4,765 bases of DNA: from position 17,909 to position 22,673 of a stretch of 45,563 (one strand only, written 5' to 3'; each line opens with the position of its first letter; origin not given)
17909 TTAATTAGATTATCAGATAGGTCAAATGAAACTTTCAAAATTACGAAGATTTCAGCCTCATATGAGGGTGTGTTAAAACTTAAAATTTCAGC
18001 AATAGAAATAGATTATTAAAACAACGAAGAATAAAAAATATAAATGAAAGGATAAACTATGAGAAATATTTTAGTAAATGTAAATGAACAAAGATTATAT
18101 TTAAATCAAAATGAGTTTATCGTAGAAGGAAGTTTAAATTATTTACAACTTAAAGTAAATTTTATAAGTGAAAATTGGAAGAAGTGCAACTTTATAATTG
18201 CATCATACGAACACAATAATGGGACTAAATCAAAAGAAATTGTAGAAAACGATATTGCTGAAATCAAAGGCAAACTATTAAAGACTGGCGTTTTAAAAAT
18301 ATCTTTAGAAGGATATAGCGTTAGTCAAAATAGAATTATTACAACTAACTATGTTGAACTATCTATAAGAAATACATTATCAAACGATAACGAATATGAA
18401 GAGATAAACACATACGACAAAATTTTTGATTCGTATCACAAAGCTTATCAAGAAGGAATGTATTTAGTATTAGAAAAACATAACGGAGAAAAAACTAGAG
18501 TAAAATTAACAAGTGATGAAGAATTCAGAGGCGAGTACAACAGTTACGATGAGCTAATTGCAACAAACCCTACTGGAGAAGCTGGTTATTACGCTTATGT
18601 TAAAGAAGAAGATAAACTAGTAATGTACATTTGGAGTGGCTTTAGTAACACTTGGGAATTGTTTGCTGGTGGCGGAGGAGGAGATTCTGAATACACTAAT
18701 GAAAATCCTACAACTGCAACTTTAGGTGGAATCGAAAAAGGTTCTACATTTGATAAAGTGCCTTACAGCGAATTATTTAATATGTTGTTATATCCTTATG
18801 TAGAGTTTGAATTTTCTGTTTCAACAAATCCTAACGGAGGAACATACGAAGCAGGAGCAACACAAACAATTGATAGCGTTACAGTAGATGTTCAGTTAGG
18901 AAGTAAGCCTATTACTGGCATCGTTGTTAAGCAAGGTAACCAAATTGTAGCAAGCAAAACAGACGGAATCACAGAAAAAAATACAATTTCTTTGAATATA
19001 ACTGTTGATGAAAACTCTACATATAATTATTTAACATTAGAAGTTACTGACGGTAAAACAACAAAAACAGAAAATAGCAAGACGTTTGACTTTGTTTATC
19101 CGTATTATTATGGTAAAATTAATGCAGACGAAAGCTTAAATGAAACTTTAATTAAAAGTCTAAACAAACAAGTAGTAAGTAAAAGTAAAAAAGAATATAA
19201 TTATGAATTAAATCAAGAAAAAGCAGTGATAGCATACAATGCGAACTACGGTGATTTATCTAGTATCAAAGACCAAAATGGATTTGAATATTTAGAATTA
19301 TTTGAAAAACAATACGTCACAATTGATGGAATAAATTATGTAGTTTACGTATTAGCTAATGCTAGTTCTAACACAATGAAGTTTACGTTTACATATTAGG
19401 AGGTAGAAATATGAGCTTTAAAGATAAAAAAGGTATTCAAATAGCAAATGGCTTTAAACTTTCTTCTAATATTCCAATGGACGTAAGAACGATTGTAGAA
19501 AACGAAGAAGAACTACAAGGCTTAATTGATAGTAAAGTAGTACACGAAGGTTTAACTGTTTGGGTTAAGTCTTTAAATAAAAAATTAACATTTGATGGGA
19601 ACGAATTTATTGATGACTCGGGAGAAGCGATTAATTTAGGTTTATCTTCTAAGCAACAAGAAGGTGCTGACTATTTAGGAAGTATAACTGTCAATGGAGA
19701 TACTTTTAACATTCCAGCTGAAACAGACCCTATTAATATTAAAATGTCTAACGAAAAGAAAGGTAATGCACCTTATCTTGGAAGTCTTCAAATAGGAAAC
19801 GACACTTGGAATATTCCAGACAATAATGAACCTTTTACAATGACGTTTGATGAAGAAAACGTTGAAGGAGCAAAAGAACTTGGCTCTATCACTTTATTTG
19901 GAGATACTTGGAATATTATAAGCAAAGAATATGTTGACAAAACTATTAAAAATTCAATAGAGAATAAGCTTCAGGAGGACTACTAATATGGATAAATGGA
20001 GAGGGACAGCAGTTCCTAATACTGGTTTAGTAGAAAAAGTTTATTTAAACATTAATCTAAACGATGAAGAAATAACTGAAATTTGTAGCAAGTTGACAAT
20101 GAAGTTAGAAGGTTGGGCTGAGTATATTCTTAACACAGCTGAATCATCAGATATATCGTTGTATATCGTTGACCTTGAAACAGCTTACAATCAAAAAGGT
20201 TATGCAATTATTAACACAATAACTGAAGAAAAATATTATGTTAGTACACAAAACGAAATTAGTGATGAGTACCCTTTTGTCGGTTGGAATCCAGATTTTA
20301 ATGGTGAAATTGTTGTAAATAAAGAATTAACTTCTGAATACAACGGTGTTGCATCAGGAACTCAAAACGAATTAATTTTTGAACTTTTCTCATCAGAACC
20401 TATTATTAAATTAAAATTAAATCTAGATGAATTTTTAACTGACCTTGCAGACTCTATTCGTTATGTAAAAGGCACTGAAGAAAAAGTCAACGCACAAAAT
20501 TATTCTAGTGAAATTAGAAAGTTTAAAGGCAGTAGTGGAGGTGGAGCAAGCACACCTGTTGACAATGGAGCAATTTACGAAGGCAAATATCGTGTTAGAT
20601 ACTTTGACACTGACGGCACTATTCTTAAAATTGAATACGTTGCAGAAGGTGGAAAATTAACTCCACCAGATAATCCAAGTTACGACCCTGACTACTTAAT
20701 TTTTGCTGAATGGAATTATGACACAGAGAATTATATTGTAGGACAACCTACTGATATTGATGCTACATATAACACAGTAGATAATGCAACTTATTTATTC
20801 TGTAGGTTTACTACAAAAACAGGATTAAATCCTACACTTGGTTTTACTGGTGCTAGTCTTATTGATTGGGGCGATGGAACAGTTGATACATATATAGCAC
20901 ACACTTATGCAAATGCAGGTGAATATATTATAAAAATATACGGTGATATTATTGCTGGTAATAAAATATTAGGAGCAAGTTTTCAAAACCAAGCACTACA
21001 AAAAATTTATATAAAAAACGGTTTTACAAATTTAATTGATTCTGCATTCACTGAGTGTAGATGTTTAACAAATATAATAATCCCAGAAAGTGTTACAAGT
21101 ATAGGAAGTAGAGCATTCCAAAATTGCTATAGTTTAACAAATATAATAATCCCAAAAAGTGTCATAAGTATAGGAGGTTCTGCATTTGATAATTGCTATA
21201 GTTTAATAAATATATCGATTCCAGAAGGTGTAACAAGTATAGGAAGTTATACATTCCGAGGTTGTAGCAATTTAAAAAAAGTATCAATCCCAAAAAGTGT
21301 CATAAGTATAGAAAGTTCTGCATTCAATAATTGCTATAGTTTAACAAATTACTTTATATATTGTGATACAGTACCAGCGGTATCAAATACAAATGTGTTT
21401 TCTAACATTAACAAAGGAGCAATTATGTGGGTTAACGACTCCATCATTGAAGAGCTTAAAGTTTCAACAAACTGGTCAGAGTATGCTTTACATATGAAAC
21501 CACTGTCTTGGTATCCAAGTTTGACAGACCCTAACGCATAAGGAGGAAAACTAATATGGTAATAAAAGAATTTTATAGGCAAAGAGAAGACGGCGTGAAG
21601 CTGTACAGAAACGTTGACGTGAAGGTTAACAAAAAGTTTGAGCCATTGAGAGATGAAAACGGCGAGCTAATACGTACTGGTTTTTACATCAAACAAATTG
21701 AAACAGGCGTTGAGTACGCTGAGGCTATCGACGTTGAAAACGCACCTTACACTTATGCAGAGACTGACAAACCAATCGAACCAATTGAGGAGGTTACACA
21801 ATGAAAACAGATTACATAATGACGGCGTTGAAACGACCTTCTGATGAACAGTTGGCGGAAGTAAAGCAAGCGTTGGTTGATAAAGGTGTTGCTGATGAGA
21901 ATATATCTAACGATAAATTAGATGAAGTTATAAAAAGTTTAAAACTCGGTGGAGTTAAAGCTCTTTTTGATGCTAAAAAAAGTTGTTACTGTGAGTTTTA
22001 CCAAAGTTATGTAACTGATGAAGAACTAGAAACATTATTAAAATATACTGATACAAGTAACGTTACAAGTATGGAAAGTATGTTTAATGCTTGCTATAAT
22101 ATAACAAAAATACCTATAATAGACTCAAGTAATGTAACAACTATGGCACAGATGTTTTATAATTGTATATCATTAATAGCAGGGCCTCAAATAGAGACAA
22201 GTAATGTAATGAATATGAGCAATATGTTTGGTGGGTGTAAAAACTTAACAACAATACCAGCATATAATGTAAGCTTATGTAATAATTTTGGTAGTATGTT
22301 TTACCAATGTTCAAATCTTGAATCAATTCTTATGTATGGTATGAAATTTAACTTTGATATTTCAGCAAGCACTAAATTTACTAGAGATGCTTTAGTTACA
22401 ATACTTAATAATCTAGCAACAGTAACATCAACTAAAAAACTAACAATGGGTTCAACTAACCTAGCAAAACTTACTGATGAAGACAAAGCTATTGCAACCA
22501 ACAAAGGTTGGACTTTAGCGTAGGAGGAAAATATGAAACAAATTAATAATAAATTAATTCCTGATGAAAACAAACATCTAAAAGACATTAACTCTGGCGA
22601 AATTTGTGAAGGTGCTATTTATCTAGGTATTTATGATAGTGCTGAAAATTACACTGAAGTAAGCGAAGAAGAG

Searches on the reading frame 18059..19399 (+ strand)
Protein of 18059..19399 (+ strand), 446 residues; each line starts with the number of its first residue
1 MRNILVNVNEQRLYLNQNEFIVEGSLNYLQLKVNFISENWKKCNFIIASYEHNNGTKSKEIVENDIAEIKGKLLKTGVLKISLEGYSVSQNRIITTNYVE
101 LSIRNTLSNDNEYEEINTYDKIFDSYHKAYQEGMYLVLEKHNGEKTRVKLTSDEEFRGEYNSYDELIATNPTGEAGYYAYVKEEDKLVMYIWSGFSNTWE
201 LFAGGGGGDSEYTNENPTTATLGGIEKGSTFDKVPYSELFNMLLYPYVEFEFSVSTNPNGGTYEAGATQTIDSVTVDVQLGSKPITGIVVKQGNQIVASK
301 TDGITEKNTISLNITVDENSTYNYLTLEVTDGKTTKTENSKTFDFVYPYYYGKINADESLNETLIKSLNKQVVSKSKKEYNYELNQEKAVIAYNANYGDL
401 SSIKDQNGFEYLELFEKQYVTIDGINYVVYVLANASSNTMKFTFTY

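Call 8: search_protein_families(library=phrogs, proteins=[window:18059-19399:+], max_evalue=0.001)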
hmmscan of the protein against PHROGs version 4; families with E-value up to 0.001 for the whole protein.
window:18059-19399:+ (446 aa): 1 family
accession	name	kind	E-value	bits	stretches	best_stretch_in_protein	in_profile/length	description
phrog_19695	-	unknown function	0.00041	21.6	1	2-101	2-99/164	-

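Call 57: search_protein_families(library=pfam, proteins=[window:18059-19399:+], max_evalue=0.01)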
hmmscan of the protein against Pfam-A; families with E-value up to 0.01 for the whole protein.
window:18059-19399:+ (446 aa): 0 families

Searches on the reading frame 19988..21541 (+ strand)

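Call 8: search_protein_families(library=phrogs, proteins=[window:19988-21541:+], max_evalue=0.001)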
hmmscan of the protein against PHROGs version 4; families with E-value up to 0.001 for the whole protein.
window:19988-21541:+ (517 aa): 2 families
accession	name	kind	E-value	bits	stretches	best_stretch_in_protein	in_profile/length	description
phrog_35892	-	unknown function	3.8e-28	98.6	2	368-457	86-175/1181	-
phrog_18805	-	unknown function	5.6e-21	75.9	1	330-478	251-401/457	-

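Call 57: search_protein_families(library=pfam, proteins=[window:19988-21541:+], max_evalue=0.01)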
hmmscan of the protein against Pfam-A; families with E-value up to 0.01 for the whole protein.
window:19988-21541:+ (517 aa): 1 family
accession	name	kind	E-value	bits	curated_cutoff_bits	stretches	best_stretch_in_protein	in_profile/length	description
PF13306.12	LRR_5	-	3.3e-34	118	27.7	1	328-452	4-126/127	BspA type Leucine rich repeat region (6 copies)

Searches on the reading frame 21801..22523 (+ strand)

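Call 8: search_protein_families(library=phrogs, proteins=[window:21801-22523:+], max_evalue=0.001)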
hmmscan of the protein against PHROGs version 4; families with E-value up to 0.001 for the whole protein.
window:21801-22523:+ (240 aa): 2 families
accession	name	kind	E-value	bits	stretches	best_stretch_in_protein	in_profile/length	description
phrog_22899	-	unknown function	6.4e-13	47.9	1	61-188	929-1056/1857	-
phrog_3649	-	unknown function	1.4e-08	35.1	1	66-172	221-329/375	-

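Call 57: search_protein_families(library=pfam, proteins=[window:21801-22523:+], max_evalue=0.01)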
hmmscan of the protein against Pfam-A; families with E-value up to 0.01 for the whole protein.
window:21801-22523:+ (240 aa): 1 family
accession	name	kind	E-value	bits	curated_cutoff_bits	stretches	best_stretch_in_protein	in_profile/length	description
PF03382.20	DUF285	-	9.6e-15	54.8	25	2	72-124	34-87/120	Mycoplasma protein of unknown function, DUF285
